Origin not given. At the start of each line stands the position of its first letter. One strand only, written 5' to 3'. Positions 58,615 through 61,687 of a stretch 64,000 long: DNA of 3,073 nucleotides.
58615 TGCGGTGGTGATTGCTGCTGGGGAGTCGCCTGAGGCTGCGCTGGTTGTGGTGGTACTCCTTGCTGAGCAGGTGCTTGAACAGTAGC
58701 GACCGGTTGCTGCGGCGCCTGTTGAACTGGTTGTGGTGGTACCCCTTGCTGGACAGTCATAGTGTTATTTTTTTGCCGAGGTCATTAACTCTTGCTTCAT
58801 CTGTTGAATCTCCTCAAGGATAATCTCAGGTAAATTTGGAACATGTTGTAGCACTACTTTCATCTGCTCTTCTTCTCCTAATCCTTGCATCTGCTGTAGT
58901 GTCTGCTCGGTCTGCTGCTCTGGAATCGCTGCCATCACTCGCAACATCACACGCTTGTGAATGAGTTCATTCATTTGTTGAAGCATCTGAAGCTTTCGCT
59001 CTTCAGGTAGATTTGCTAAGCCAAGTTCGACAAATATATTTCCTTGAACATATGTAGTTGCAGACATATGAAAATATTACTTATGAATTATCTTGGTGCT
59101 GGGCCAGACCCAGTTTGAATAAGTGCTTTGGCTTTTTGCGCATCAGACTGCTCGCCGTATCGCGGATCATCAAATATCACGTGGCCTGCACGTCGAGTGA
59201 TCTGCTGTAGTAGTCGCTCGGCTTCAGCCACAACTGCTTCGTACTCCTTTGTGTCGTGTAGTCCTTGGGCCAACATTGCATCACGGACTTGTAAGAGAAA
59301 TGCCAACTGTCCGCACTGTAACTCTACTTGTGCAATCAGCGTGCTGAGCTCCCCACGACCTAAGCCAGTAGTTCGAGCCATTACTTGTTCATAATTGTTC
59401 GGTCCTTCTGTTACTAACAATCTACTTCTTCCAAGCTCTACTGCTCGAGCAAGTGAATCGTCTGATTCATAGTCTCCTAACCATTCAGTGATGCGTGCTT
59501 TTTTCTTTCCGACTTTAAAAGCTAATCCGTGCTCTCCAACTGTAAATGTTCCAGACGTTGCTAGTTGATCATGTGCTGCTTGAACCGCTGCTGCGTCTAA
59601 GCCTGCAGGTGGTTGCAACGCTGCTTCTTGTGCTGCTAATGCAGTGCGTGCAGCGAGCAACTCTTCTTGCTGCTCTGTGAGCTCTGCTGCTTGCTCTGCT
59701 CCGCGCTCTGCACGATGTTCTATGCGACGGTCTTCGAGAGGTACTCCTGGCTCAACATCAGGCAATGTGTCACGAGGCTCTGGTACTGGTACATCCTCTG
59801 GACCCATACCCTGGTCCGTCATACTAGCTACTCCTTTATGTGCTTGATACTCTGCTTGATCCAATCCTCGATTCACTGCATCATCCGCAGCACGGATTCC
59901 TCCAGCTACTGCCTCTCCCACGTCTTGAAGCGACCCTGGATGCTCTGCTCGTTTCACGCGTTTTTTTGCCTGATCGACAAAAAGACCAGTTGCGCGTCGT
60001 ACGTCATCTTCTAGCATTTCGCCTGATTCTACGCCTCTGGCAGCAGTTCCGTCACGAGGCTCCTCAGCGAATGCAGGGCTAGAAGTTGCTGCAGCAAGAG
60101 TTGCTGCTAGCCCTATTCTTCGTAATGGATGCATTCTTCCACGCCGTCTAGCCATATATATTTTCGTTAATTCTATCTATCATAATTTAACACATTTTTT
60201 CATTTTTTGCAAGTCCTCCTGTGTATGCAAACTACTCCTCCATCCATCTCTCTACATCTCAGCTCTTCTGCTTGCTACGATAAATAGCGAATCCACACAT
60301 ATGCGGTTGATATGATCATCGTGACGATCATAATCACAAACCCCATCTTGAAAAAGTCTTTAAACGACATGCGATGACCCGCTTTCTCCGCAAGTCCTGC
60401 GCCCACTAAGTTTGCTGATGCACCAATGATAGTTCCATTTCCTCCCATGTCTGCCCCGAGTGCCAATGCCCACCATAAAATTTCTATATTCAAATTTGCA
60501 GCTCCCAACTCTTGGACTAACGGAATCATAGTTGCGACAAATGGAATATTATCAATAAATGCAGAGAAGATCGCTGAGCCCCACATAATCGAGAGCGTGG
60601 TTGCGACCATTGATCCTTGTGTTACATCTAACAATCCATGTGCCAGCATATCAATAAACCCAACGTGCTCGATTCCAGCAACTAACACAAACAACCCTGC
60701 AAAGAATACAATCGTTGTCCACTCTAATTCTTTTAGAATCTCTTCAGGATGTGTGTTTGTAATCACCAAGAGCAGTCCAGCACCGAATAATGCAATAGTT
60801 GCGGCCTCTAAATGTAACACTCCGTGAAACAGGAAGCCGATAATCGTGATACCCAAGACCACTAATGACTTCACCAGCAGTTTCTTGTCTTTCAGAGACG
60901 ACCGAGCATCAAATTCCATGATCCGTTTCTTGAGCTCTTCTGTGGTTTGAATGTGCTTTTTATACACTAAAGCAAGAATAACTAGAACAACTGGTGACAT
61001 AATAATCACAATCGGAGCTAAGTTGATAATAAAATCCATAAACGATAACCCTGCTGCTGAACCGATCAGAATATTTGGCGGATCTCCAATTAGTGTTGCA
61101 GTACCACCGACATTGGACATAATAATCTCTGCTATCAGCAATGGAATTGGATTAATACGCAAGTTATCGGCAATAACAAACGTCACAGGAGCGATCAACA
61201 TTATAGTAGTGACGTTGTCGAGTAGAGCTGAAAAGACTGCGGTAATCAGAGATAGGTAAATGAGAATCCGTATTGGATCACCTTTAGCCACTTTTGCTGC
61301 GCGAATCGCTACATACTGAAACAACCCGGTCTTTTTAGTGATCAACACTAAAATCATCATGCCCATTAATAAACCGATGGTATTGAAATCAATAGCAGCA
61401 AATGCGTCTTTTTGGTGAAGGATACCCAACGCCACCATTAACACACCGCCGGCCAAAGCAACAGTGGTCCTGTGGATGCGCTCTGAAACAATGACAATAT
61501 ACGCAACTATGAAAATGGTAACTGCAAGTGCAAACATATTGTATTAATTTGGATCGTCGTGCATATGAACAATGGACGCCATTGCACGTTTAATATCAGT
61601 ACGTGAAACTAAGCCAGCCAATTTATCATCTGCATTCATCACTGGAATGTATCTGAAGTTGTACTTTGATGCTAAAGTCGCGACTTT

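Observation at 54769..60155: Five-gene minus-strand operon of acidic low-complexity/coiled-coil proteins with an internally duplicated secreted module (…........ C-terminus), at elevated GC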

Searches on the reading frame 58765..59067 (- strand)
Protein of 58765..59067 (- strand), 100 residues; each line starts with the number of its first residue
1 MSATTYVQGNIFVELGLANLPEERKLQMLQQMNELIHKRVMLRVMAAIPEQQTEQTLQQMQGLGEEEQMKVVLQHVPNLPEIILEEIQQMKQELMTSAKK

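Call 3: search_protein_families(library=pfam, proteins=[window:58765-59067:-], max_evalue=1)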
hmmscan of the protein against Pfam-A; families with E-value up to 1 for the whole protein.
window:58765-59067:- (100 aa): 1 family
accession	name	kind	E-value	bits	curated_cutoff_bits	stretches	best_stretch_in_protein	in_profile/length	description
PF18908.5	DUF5663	-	1.9e-07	32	23.7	1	11-93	1-83/84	Protein of unknown function (DUF5663)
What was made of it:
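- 58765..59067 (-): 100-aa DUF5663 protein (small, helical, no hydrophobic segment); first gene of the conserved core. PF18908, E=1.9e-7, 32 bits against GA 23.7, covering profile positions 1-83 of 84 (call 3).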

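Call 4: search_protein_families(library=ncbifam, proteins=[window:58765-59067:-], max_evalue=1)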
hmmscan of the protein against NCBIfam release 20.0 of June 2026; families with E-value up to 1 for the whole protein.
window:58765-59067:- (100 aa): 1 family
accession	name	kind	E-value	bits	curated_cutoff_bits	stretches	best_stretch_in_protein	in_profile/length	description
NF011224.0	PRK14631.1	equivalog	0.021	14.7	228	1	23-87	103-165/174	ribosome maturation factor RimP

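Call 5: search_protein_families(library=phrogs, proteins=[window:58765-59067:-], max_evalue=1)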
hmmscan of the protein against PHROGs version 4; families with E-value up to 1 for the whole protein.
window:58765-59067:- (100 aa): 1 family
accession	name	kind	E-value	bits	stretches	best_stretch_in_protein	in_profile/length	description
phrog_8418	-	head and packaging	0.13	13.4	0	63-92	41-70/136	portal protein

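Call 17: find_homologous_proteins(query=window:58765-59067:-)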
Query window:58765-59067:- (100 aa): 3 proteins with E <= 0.001 among 4 candidates.
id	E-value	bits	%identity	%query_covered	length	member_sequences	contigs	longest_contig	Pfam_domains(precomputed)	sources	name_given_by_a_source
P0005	1.2e-52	193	100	100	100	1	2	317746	PF18908.7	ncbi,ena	-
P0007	2.8e-24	103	53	93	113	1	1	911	PF18908.7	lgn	-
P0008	4.2e-20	89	49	93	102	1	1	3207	-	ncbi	-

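Call 18: find_encoding_contigs(protein=P0008, flank=10000)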
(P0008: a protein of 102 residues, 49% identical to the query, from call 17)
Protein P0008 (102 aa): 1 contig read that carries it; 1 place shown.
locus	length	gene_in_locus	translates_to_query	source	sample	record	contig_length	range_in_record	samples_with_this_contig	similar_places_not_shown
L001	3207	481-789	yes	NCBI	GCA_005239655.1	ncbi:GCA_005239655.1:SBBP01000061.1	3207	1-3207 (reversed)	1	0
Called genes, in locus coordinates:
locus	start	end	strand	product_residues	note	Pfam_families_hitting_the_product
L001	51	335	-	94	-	-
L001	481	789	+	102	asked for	-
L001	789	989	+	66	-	-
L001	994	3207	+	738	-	?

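Call 63: find_related_loci(query=A5, collection=metagenome_contigs, flank=10000)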
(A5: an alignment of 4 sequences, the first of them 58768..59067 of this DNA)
Query A5 (100 aa) in metagenome_contigs; peptide patterns used: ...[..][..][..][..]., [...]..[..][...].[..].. (x = any residue, [..] = any of these).
418 stretches matched a pattern; 3 encode a relative of the query (tblastn E <= 1e-3); 3 distinct loci.
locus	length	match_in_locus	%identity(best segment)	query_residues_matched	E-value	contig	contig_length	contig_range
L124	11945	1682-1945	49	6-94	5e-26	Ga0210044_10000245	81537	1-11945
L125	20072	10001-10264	49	6-94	5e-26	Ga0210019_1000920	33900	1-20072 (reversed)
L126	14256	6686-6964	44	4-98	4e-24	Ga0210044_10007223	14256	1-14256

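Call 68: search_protein_families(library=padloc, proteins=[window:58765-59067:-], max_evalue=0.01)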
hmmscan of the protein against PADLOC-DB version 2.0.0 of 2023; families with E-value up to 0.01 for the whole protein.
window:58765-59067:- (100 aa): 0 families

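Call 73: search_solved_structures(query=A5, max_evalue=10)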
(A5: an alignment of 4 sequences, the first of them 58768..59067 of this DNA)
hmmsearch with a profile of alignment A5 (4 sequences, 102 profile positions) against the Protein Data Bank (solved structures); distinct sequences matched with E-value up to 10: 5.
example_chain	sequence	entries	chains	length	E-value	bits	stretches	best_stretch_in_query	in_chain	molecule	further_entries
9v1j_sf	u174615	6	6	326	0.11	16.2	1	10-78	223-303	40S ribosomal protein S4, putative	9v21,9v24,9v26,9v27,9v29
8f2r_H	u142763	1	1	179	0.3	14.8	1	19-60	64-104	COMM domain-containing protein 8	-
8f2u_H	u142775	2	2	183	0.33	14.7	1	19-60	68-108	COMM domain-containing protein 8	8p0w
7dvf_A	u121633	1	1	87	0.68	13.6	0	42-67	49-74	reDPBB_sym2 protein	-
1tgg_A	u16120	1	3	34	3.5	11.3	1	67-94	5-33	right-handed coiled coil trimer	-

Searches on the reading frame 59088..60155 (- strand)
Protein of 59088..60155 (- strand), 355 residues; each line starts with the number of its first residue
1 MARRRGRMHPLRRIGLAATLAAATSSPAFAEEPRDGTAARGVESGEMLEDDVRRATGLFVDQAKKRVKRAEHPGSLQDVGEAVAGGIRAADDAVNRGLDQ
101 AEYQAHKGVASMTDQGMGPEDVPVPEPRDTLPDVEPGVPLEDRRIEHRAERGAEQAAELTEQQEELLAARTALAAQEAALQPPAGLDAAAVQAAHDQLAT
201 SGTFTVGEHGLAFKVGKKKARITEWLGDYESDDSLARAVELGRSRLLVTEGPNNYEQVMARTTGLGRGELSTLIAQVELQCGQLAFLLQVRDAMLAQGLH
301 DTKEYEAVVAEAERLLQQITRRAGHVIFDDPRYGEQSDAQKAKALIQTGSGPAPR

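Call 3: search_protein_families(library=pfam, proteins=[window:59088-60155:-], max_evalue=1)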
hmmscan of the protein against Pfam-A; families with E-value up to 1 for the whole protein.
window:59088-60155:- (355 aa): 2 families
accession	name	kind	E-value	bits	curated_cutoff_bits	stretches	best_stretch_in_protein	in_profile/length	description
PF20027.4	DUF6435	-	0.0057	17.1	26.9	1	291-320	22-51/53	Family of unknown function (DUF6435)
PF11148.14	DUF2922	-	0.036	14.4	25.5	1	182-224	23-62/69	Protein of unknown function (DUF2922)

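Call 4: search_protein_families(library=ncbifam, proteins=[window:59088-60155:-], max_evalue=1)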
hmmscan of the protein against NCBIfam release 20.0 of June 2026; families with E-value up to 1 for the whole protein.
window:59088-60155:- (355 aa): 0 families

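Call 5: search_protein_families(library=phrogs, proteins=[window:59088-60155:-], max_evalue=1)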
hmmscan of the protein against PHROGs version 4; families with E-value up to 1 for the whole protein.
window:59088-60155:- (355 aa): 2 families
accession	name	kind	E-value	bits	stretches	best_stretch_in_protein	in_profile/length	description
phrog_2145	-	head and packaging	0.22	12.8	1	11-39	17-45/83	major head protein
phrog_22103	-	unknown function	0.34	12.2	0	54-74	39-59/66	-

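Call 12: find_homologous_proteins(query=window:59088-60155:-)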
Query window:59088-60155:- (355 aa): 1 proteins with E <= 0.001 among 8000 candidates.
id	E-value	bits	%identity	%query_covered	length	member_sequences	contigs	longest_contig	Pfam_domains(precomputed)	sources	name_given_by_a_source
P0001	2.7e-222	755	100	100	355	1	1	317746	-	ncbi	-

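Call 13: find_encoding_contigs(protein=window:59088-60155:-, flank=10000)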
Protein window:59088-60155:- (355 aa): no gene with exactly this product is on record in the collection.
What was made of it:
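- Tried and rejected: find_encoding_contigs has no record of the window's 355-aa protein (call 13).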

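Call 14: list_cluster_members(proteins=[window:59088-60155:-, window:54769-57597:-, window:57594-58397:-, window:58404-58760:-, window:58765-59067:-, window:50323-51627:-, window:51778-54744:-, window:60275-61537:-])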
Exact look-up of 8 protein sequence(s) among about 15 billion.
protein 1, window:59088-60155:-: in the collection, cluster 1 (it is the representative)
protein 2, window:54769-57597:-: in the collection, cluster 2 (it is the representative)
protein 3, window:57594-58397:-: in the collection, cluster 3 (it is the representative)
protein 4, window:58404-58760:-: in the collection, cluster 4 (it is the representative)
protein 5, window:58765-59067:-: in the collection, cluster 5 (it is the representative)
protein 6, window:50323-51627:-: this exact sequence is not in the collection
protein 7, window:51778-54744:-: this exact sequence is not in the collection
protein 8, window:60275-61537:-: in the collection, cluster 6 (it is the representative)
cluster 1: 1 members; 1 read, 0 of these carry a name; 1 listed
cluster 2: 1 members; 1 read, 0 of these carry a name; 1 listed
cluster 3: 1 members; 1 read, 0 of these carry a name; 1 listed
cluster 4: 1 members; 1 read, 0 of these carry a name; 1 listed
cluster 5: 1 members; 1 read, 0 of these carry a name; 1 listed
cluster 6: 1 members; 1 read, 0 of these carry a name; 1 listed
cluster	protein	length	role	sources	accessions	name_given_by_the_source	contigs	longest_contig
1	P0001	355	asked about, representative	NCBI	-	-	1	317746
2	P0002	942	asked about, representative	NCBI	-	-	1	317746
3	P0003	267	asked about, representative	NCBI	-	-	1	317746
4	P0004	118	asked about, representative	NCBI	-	-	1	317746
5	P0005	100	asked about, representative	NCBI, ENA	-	-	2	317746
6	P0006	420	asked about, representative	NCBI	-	-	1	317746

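Call 19: find_encoding_contigs(protein=P0005, flank=10000)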
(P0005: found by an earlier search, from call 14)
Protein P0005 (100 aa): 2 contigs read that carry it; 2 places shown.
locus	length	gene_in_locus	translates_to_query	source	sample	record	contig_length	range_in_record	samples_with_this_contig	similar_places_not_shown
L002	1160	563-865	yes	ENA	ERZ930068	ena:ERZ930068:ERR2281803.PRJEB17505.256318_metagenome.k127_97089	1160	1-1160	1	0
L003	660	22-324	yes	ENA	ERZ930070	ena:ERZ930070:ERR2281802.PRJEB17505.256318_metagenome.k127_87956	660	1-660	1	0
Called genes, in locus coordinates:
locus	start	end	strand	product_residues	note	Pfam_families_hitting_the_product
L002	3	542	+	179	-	?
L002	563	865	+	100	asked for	PF18908:DUF5663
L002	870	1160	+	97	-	?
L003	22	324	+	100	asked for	PF18908:DUF5663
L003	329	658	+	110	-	?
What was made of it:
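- Closest known: Pfam DUF5663. Same: Its orthologs in the related loci also carry the precomputed PF18908 label (calls 17, 19).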

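Call 28: search_protein_representatives(alignment_id=A1)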
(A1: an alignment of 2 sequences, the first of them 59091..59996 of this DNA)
Query: 2 sequences, 308 profile positions. Proteins with E-value up to 0.001 (for the whole library): 13; up to 1e-10: 8; up to 1e-30: 4. The best 13 are listed.
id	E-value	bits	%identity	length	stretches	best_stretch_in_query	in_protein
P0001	9.0e-167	570.3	-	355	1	1-305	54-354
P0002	1.5e-156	536.8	-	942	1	1-308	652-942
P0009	1.2e-32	129.8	-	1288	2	1-285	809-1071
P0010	7.4e-32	127.2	-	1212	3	3-291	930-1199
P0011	1.4e-26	109.8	-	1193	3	3-306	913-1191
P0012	5.0e-26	108.0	-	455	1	2-299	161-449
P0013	9.8e-21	90.6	-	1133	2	2-302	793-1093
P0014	1.7e-13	66.9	-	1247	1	107-287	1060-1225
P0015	3.1e-10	56.2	-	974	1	179-290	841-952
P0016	1.4e-06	44.2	-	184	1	236-288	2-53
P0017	2.4e-06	43.4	-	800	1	196-284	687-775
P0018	4.8e-05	39.1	-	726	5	137-183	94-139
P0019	7.2e-04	35.2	-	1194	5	76-153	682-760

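Call 43: search_solved_structures(query=A1, max_evalue=10)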
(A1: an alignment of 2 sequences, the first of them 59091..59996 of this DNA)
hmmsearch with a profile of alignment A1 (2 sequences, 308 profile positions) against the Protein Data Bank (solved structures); distinct sequences matched with E-value up to 10: 4.
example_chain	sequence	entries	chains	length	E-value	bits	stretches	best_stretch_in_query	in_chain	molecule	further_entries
6dnz_B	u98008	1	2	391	0.39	13.1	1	115-198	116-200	Arginine N-methyltransferase, putative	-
3mps_A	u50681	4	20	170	0.64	12.4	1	41-126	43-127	Rubrerythrin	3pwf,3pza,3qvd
1nnq_A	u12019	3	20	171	0.65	12.4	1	41-126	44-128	Rubrerythrin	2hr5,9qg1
4wve_A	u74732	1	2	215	1.5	11.2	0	60-91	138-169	Surface protein G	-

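Call 50: search_protein_families(library=pfam, proteins=[P0009, P0010, P0011, P0012, P0013, P0014, P0015, P0017], max_evalue=0.1)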
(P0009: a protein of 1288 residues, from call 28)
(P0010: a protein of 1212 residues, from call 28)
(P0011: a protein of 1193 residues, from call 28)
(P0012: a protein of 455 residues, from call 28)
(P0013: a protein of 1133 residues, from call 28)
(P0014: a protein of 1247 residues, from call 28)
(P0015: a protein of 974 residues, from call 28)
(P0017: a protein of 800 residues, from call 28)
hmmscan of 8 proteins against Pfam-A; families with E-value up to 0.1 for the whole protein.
P0009 (1288 aa): 0 families

P0010 (1212 aa): 1 family
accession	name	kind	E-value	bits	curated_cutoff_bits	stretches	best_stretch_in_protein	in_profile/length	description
PF01551.29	Peptidase_M23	-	0.052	14.2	28.7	0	472-514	33-77/96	Peptidase family M23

P0011 (1193 aa): 1 family
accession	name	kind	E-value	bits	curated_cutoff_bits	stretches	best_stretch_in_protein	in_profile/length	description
PF15058.11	Speriolin_N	-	0.0055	17.2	27.9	0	659-740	92-173/228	Speriolin N terminus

P0012 (455 aa): 1 family
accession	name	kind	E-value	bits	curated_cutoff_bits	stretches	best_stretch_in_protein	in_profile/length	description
PF20766.2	DUF447_C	-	0.091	13.3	24.8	0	60-94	8-43/53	Protein of unknown function (DUF447)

P0013 (1133 aa): 2 families
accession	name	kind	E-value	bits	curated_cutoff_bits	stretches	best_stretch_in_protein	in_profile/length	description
PF04687.17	Microvir_H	-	0.0019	18.1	22.7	1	107-176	95-164/310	Microvirus H protein (pilot protein)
PF08890.17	Phage_TAC_5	-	0.047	14.1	27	0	479-536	67-125/135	Phage XkdN-like tail assembly chaperone protein, TAC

P0014 (1247 aa): 1 family
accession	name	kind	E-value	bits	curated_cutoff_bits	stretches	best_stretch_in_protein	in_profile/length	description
PF09572.16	RE_XamI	-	0.013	15.4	25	1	381-447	44-105/256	XamI restriction endonuclease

P0015 (974 aa): 1 family
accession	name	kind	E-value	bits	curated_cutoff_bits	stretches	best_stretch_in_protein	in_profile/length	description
PF10224.14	DUF2205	-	0.097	13.2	26.7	0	80-125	18-63/75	Short coiled-coil protein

P0017 (800 aa): 0 families
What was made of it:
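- On S-layer / SLH-anchored proteins: No such Pfam or NCBIfam hit in the five proteins or in eight family members (calls 3, 4, 50).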

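Call 68: search_protein_families(library=padloc, proteins=[window:59088-60155:-], max_evalue=0.01)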
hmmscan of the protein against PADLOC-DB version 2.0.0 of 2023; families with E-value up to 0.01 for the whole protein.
window:59088-60155:- (355 aa): 0 families

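Call 86: search_dna_similar(query=window:59088-60155:-, collection=phages, mode=protein, max_evalue=0.001)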
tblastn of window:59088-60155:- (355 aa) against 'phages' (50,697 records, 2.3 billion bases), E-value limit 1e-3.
No match.

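Call 87: search_dna_similar(query=window:59088-60155:-, collection=plasmids, mode=protein, max_evalue=0.001)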
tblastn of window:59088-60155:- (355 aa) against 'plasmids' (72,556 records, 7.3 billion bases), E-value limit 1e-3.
No match.

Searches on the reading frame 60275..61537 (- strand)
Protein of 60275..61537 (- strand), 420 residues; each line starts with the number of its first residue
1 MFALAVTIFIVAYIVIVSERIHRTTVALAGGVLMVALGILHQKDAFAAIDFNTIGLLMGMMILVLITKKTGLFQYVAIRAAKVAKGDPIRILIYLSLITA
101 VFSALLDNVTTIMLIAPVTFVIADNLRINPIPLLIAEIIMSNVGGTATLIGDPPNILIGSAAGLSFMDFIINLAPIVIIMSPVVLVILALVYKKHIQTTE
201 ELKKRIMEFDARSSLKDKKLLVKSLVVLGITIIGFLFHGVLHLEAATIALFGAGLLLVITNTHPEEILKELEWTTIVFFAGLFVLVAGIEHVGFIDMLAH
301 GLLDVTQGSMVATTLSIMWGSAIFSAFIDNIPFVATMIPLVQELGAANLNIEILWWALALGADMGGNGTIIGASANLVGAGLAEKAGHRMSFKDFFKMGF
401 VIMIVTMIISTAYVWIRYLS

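Call 3: search_protein_families(library=pfam, proteins=[window:60275-61537:-], max_evalue=1)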
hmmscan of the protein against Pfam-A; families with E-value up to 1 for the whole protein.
window:60275-61537:- (420 aa): 4 families
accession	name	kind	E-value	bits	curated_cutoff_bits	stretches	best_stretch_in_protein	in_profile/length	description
PF03600.22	CitMHS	-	2e-97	326.8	31.9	2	13-361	1-336/336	Citrate transporter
PF02040.21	ArsB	-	2.6e-27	96.7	22.2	1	4-415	1-422/423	Arsenical pump membrane protein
PF00939.25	Na_sulph_symp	-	4.7e-17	62.6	27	2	163-412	212-460/472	Sodium:sulfate symporter transmembrane region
PF06450.18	NhaB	-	6.4e-08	32.3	27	2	136-260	208-335/515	Bacterial Na+/H+ antiporter B (NhaB)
